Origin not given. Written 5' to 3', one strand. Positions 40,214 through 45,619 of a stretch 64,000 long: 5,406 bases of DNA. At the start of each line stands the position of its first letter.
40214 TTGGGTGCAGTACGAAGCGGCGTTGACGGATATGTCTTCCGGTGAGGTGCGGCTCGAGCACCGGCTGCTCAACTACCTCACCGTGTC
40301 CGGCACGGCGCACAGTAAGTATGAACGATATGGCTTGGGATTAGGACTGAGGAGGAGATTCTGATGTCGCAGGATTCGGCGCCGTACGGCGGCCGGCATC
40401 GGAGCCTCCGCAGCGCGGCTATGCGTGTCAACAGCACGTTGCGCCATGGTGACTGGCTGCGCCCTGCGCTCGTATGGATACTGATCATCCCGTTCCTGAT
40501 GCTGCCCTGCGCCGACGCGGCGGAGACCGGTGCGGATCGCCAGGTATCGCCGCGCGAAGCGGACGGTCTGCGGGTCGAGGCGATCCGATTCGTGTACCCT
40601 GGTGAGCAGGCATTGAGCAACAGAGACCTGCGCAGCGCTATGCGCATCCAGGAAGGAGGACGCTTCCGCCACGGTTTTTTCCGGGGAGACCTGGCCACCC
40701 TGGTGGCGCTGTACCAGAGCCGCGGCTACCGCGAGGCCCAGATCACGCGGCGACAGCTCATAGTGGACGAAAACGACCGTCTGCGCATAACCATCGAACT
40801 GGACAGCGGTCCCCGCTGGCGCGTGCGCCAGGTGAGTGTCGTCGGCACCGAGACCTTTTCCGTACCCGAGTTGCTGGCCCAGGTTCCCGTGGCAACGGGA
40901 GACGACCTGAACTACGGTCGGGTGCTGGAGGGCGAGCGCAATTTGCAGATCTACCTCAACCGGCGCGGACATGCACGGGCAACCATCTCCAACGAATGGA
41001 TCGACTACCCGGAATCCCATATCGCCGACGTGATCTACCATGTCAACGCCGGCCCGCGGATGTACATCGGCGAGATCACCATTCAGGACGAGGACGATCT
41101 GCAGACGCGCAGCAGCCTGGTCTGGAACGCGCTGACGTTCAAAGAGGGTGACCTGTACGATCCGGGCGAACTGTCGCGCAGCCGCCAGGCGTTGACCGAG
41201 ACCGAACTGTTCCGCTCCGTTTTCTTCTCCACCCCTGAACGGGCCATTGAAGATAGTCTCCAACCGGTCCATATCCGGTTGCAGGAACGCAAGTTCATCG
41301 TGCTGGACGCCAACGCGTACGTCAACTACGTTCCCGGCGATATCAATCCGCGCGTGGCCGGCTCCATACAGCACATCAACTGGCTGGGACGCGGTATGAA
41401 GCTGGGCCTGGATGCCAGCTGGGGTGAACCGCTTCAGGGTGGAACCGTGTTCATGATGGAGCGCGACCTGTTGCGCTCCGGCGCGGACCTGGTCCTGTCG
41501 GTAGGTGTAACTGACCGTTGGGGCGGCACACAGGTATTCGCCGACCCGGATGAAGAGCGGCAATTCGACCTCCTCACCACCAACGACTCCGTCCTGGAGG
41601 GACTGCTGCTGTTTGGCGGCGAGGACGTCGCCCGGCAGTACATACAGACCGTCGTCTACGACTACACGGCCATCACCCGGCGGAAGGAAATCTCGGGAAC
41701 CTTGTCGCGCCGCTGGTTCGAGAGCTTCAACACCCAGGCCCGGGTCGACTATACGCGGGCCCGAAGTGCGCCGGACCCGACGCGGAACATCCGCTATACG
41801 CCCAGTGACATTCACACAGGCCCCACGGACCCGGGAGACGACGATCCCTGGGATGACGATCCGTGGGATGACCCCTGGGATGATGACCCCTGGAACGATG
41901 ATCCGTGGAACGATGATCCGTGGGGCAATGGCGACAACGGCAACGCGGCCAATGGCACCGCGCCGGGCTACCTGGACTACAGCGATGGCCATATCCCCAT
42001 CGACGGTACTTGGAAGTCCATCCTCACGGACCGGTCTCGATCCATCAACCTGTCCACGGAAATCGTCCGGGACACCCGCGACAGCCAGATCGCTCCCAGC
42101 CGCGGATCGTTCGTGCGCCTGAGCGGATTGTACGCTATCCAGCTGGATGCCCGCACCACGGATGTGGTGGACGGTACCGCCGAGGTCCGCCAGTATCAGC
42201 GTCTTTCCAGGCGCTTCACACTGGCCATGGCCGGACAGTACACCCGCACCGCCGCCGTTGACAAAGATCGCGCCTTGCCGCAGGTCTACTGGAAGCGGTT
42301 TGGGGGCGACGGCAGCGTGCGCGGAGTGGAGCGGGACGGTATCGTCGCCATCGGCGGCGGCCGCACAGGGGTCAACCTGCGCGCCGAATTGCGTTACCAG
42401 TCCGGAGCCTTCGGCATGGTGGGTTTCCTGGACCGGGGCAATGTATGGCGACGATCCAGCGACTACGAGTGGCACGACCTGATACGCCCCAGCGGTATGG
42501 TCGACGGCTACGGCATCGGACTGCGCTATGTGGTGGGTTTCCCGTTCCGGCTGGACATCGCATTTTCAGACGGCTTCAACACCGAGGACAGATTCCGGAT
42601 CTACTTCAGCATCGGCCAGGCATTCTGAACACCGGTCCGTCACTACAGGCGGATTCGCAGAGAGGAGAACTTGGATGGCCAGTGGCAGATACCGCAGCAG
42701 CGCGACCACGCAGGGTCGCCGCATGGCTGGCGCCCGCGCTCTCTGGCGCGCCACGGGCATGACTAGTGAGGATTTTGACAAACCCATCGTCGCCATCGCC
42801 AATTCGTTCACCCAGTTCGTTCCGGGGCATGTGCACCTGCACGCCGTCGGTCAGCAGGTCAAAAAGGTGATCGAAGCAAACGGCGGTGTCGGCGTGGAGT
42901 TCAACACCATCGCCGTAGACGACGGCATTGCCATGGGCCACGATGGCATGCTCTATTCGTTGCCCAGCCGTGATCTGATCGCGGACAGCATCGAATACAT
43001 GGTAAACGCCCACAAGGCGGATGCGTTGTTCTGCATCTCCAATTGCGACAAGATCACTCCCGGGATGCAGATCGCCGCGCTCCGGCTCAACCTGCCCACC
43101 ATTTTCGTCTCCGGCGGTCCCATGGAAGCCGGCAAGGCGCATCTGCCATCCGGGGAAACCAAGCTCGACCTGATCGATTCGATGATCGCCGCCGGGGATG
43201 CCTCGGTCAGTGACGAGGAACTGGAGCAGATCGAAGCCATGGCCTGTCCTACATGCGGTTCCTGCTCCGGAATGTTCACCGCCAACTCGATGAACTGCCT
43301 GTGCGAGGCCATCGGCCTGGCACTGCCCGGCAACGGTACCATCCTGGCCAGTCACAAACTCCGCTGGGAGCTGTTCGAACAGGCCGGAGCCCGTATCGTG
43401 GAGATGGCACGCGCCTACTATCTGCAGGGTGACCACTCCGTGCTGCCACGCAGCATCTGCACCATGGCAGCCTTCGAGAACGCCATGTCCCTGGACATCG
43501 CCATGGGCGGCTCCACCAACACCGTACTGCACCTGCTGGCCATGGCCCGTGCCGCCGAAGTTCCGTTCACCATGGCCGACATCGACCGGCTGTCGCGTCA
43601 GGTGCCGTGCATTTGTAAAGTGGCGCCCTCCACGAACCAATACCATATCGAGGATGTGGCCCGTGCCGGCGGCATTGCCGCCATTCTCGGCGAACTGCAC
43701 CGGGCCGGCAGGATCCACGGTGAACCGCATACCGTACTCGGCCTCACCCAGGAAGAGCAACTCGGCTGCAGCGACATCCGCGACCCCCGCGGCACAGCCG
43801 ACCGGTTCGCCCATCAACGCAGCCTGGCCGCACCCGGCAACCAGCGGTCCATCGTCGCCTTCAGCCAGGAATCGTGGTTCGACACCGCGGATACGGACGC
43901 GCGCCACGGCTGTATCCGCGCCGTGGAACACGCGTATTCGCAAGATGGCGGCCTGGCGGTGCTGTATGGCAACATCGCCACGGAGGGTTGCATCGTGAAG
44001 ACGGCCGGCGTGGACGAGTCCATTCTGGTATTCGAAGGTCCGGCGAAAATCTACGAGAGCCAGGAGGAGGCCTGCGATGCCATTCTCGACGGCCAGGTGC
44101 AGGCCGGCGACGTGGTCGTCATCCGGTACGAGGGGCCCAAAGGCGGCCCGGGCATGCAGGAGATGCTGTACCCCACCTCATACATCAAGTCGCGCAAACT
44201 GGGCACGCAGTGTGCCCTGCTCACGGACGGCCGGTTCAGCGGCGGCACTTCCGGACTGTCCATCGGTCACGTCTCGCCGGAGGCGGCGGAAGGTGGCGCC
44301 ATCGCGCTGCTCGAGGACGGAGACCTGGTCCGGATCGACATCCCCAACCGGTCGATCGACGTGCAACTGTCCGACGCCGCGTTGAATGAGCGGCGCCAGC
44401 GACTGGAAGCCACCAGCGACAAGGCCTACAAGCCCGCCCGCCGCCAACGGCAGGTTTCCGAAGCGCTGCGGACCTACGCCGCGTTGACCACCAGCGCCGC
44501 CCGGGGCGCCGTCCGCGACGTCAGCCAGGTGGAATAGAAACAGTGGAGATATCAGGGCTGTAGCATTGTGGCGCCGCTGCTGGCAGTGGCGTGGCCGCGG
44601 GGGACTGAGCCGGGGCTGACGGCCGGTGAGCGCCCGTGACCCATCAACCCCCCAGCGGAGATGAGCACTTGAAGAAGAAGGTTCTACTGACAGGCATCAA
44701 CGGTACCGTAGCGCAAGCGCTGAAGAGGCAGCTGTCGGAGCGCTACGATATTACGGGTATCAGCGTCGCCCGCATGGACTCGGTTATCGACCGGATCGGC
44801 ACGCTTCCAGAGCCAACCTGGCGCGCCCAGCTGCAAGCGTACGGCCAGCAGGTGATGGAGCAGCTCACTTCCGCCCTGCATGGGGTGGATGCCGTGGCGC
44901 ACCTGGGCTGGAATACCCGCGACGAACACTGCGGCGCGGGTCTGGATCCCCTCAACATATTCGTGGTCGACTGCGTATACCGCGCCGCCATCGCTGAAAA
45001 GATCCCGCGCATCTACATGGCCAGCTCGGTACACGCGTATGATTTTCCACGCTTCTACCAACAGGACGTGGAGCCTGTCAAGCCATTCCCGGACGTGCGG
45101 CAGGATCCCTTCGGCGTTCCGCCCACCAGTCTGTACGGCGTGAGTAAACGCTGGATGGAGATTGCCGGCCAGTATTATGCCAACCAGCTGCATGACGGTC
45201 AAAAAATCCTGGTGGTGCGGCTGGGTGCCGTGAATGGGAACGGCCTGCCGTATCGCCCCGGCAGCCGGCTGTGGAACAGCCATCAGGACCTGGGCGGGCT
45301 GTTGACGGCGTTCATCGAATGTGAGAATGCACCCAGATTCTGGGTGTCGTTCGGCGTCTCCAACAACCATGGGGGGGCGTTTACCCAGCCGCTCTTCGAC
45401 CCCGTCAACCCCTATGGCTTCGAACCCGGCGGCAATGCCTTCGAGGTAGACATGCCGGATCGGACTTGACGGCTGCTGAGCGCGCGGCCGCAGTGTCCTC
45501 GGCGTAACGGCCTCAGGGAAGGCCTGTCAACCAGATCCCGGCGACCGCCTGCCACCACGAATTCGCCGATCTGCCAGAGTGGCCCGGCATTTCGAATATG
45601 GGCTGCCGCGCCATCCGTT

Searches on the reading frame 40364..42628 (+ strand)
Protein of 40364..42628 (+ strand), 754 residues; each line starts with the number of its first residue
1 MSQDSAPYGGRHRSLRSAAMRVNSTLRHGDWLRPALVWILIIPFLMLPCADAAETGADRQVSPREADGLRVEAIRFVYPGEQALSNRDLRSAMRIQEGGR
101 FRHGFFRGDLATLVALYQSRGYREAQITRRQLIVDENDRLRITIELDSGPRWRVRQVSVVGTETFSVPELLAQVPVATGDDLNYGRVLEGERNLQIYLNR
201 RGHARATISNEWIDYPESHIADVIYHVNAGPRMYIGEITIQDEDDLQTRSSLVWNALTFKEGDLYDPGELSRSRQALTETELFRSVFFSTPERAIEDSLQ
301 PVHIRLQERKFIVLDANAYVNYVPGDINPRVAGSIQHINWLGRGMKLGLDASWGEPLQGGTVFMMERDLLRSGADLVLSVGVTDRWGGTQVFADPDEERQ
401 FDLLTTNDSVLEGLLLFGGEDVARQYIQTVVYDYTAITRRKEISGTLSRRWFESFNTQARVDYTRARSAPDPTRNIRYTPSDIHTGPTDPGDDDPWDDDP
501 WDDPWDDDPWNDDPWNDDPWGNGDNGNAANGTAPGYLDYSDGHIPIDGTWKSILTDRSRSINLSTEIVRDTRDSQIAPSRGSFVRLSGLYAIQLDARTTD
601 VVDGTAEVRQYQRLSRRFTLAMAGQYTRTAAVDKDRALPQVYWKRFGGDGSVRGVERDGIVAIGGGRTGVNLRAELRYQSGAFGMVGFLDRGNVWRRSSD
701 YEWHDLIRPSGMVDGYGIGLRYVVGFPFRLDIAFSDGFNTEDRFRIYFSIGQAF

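Call 8: search_protein_families(library=pfam, proteins=[window:40364-42628:+], max_evalue=0.001)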
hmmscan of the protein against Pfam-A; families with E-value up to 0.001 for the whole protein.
window:40364-42628:+ (754 aa): 3 families
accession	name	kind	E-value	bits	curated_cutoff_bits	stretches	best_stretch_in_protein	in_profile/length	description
PF01103.29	Omp85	-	1.1e-24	88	24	1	339-754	1-325/325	Omp85 superfamily domain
PF07244.20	POTRA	-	2.7e-21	76.5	21.3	2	70-149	2-79/79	Surface antigen variable number repeat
PF03865.19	ShlB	-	0.00071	19.6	22.7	0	610-721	210-310/311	Haemolysin secretion/activation protein ShlB/FhaC/HecB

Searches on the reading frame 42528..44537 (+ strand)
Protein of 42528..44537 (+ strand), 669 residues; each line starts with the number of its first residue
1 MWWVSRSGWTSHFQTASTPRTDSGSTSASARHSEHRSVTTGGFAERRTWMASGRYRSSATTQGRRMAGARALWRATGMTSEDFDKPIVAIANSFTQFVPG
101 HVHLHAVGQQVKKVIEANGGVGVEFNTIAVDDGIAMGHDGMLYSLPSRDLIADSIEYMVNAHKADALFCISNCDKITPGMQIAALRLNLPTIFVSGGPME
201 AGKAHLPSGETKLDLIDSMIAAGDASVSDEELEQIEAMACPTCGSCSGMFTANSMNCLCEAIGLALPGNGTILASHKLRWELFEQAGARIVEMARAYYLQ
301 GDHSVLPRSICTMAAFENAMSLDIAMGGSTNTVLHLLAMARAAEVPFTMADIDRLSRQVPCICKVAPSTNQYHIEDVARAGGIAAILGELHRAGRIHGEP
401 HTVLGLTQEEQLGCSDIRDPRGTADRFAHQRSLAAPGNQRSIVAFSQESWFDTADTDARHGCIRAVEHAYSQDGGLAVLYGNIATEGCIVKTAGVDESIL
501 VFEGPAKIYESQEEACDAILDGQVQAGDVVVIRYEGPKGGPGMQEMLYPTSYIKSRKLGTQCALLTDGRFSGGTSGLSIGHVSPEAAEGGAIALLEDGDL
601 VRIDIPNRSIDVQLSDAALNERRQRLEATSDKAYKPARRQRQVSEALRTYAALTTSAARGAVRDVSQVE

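Call 8: search_protein_families(library=pfam, proteins=[window:42528-44537:+], max_evalue=0.001)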
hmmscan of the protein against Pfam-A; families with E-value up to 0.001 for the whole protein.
window:42528-44537:+ (669 aa): 2 families
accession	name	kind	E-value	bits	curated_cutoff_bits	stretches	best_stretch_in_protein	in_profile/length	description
PF00920.27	ILVD_EDD_N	-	2.5e-125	418.3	27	1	85-410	1-315/316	Dihydroxy-acid/6-phosphogluconate dehydratase N-terminal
PF24877.1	ILV_EDD_C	-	3.3e-75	252.1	27.7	1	462-661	2-191/191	Dihydroxy-acid/6-phosphogluconate dehydratase C-terminal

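Call 25: search_protein_families(library=ncbifam, proteins=[window:42528-44537:+], max_evalue=0.0001)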
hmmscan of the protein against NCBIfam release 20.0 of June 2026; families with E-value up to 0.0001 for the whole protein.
window:42528-44537:+ (669 aa): 8 families
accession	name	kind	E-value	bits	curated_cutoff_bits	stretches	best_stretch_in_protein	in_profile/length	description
NF009103.0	PRK12448.1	equivalog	0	1063.7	710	1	54-668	3-614/616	dihydroxy-acid dehydratase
TIGR00110.1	ilvD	equivalog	1.4e-240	799.5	618.15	1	69-664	2-542/543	dihydroxy-acid dehydratase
NF002068.0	PRK00911.1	subfamily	5.5e-205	682.1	644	2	54-413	4-354/559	dihydroxy-acid dehydratase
NF004784.0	PRK06131.1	subfamily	2.1e-105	353.3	539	2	60-413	17-356/576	dihydroxy-acid dehydratase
NF009559.0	PRK13016.1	equivalog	1.1e-100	337.5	882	2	58-412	15-356/578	L-arabinonate dehydratase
NF009560.0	PRK13017.1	subfamily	9.6e-99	331.2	684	1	74-638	33-559/595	dihydroxy-acid dehydratase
TIGR01196.1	edd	equivalog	9.9e-76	255.3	708.25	1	81-633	60-575/601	phosphogluconate dehydratase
TIGR03432.1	yjhG_yagF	hypoth_equivalog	1.9e-62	211.3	808.15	2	97-413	79-389/640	YjhG/YagF family D-xylonate dehydratase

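Call 81: find_homologous_proteins(query=window:42675-44537:+, max_evalue=1e-100)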
Query window:42675-44537:+ (620 aa): 8000 proteins with E <= 1e-100 among 8000 candidates; the best 120 are listed.
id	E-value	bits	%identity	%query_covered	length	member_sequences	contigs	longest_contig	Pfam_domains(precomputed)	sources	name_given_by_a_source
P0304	0.0e+0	1391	100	100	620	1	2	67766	PF24877.2,PF00920.28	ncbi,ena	-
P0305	0.0e+0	1151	83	100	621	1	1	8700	PF24877.2,PF00920.28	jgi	jgi:dihydroxy-acid dehydratase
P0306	0.0e+0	1122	80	100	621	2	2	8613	PF24877.2,PF00920.28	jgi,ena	-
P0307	0.0e+0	1068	78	99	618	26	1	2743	PF24877.2,PF00920.28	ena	-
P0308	0.0e+0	1068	76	100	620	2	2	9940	PF24877.2,PF00920.28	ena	-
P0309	0.0e+0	1066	78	99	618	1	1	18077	PF24877.2,PF00920.28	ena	-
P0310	0.0e+0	1064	77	100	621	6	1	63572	PF24877.2,PF00920.28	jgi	jgi:dihydroxy-acid dehydratase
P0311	0.0e+0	1061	76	100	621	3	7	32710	PF24877.2,PF00920.28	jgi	-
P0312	0.0e+0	1058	77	100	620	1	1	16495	PF24877.2,PF00920.28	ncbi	ncbi:MAG: dihydroxy-acid dehydratase [Candidatus Latescibacterota bacterium]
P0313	0.0e+0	1057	76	100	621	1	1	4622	PF24877.2,PF00920.28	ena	-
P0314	0.0e+0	1055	76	99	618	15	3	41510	PF24877.2,PF00920.28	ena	-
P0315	0.0e+0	1055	76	99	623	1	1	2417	PF24877.2,PF00920.28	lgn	-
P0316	0.0e+0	1053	76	99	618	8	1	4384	PF24877.2,PF00920.28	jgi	jgi:dihydroxy-acid dehydratase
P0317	0.0e+0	1053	77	99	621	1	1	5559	PF24877.2,PF00920.28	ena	-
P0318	0.0e+0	1053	77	99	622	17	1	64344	PF24877.2,PF00920.28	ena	-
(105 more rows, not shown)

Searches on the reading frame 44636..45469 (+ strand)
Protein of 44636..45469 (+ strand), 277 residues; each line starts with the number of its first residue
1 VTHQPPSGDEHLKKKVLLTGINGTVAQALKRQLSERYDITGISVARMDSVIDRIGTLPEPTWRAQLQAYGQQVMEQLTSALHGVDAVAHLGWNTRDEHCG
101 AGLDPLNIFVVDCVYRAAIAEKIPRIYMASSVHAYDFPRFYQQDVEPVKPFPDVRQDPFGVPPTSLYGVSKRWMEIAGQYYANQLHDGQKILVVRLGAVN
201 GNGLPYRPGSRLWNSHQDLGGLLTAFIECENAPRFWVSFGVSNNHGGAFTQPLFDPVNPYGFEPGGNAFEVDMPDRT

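Call 8: search_protein_families(library=pfam, proteins=[window:44636-45469:+], max_evalue=0.001)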
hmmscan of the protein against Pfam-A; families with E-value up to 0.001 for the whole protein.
window:44636-45469:+ (277 aa): 1 family
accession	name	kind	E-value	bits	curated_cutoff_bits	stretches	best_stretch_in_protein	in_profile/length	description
PF01370.27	Epimerase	-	2.9e-09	37.1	20.9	1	16-205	1-177/240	NAD dependent epimerase/dehydratase family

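Call 25: search_protein_families(library=ncbifam, proteins=[window:44636-45469:+], max_evalue=0.0001)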
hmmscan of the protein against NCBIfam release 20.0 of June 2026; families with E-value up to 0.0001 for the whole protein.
window:44636-45469:+ (277 aa): 1 family
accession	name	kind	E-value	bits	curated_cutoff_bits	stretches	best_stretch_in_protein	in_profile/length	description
NF041293.1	G6PDh_Azf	equivalog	2.1e-19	69.9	400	1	14-245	3-228/252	NAD-dependent glucose-6-phosphate dehydrogenase Azf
